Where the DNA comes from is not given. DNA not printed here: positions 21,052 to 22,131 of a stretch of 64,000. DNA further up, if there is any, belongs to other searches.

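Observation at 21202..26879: Duplicated, translationally coupled two-gene cassette (secreted partner plus GP42-like lipoprotein) flanking lnt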

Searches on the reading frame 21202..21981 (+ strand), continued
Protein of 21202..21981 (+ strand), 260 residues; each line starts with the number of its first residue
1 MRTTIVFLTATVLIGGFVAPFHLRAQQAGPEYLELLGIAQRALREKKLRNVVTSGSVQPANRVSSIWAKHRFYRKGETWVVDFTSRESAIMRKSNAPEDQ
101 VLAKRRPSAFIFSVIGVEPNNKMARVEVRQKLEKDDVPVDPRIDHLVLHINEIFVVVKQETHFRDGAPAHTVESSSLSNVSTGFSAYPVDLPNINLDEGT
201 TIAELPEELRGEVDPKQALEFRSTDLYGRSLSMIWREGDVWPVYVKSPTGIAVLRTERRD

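Call 58: find_encoding_contigs(protein=P0204, flank=4000, max_places=1)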
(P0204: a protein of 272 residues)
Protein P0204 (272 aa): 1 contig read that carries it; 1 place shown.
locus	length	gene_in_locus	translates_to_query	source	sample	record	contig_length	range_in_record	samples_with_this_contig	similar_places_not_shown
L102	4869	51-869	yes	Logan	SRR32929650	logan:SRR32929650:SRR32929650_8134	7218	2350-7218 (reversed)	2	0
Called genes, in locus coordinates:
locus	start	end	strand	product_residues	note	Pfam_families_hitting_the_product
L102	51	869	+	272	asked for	-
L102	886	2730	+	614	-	PF16683:TGase_elicitor, PF01483:P_proprotein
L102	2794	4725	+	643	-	-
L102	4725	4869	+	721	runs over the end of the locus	PF00614:PLDc (faint), PF13091:PLDc_2 (weak)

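Call 65: find_homologous_proteins(query=A3, max_evalue=0.00001)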
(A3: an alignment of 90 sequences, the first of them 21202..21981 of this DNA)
Query A3 (90 sequences) (260 aa, profile of the alignment): 15 proteins with E <= 0.00001 among 7374 candidates.
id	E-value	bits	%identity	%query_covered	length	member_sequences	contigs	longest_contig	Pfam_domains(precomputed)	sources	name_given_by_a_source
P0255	3.3e-93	330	26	97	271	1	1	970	-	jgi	jgi:hypothetical protein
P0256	1.5e-90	321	23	98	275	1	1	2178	-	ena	-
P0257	2.7e-90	320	27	89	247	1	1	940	-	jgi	jgi:hypothetical protein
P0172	1.2e-89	318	22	95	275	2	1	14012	-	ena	-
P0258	3.8e-88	313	28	95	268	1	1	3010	-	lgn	-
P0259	2.4e-87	311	23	95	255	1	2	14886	-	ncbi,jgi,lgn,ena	jgi:hypothetical protein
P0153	1.5e-84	301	26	71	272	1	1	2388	-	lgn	-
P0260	1.2e-81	292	26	74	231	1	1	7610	-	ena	-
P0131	1.5e-81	292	26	93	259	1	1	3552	-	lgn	-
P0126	3.8e-81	290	28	95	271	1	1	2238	-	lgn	-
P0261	1.2e-73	266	25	45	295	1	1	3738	-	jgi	-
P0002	6.6e-71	257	44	91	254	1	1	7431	-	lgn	-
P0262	3.4e-69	251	24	38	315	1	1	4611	-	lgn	-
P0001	2.8e-66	242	100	100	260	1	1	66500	-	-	-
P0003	8.9e-63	230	42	90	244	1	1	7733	-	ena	-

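Call 66: search_protein_families(library=padloc, proteins=[window:21202-21981:+], max_evalue=0.01)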
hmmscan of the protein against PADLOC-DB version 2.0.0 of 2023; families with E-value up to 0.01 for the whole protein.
window:21202-21981:+ (260 aa): 0 families

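Call 67: search_protein_families(library=phrogs, proteins=[window:21202-21981:+], max_evalue=0.01)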
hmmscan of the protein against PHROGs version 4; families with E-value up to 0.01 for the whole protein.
window:21202-21981:+ (260 aa): 0 families

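Call 72: fold_search(model_id=the predicted structure, library=viral)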
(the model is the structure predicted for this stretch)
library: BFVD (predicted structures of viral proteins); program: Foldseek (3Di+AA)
matches with E <= 10: 781; with E <= 0.001: 1
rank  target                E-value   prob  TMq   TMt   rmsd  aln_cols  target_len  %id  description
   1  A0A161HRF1            7.5e-04  1.00  0.33  0.39   9.3       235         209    6  Uncharacterized protein [Powai lake megavirus]
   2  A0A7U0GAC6            3.1e-03  0.89  0.22  0.29  17.0       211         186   10  (no name in the UniProt tables at hand)
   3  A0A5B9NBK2            1.2e-02  0.69  0.21  0.30   8.8       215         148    4  Uncharacterized protein [Escherichia phage Mansfield]
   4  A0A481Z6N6            1.7e-02  0.80  0.20  0.24  16.9       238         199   10  Transmembrane protein [Pithovirus LCPAC202]
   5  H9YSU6                3.0e-02  0.57  0.18  0.27  10.7       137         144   13  (no name in the UniProt tables at hand)
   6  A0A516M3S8            5.8e-02  0.15  0.14  0.09  20.3       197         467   13  (no name in the UniProt tables at hand)
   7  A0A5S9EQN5            6.5e-02  0.20  0.14  0.11  22.9       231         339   13  Uncharacterized protein [Tenacibaculum phage PTm1]
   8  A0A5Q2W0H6            6.5e-02  0.15  0.14  0.22  16.3       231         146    9  (no name in the UniProt tables at hand)
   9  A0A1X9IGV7            9.6e-02  0.20  0.17  0.12  16.5       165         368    9  Major teichoic acid biosynthesis protein C [Staphylococcus phage P240]
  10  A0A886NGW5            1.0e-01  0.21  0.15  0.20  19.9       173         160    9  (no name in the UniProt tables at hand)
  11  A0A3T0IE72            1.0e-01  0.08  0.12  0.14  18.9       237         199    9  (no name in the UniProt tables at hand)
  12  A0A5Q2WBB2            1.1e-01  0.18  0.16  0.11  21.2       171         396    8  (no name in the UniProt tables at hand)
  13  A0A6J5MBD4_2          1.3e-01  0.09  0.13  0.05  27.0       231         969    9  Collagen triple helix repeat [uncultured Caudovirales phage]
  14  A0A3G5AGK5            1.3e-01  0.16  0.17  0.11  18.0       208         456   12  MORN repeat-containing protein [Solumvirus sp.]
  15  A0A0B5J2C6            1.3e-01  0.08  0.13  0.11  18.0       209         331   11  DUF5900 domain-containing protein [Pandoravirus inopinatum]
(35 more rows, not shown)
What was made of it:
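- Tried and rejected: Foldseek against viral structures: nothing informative (call 72).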
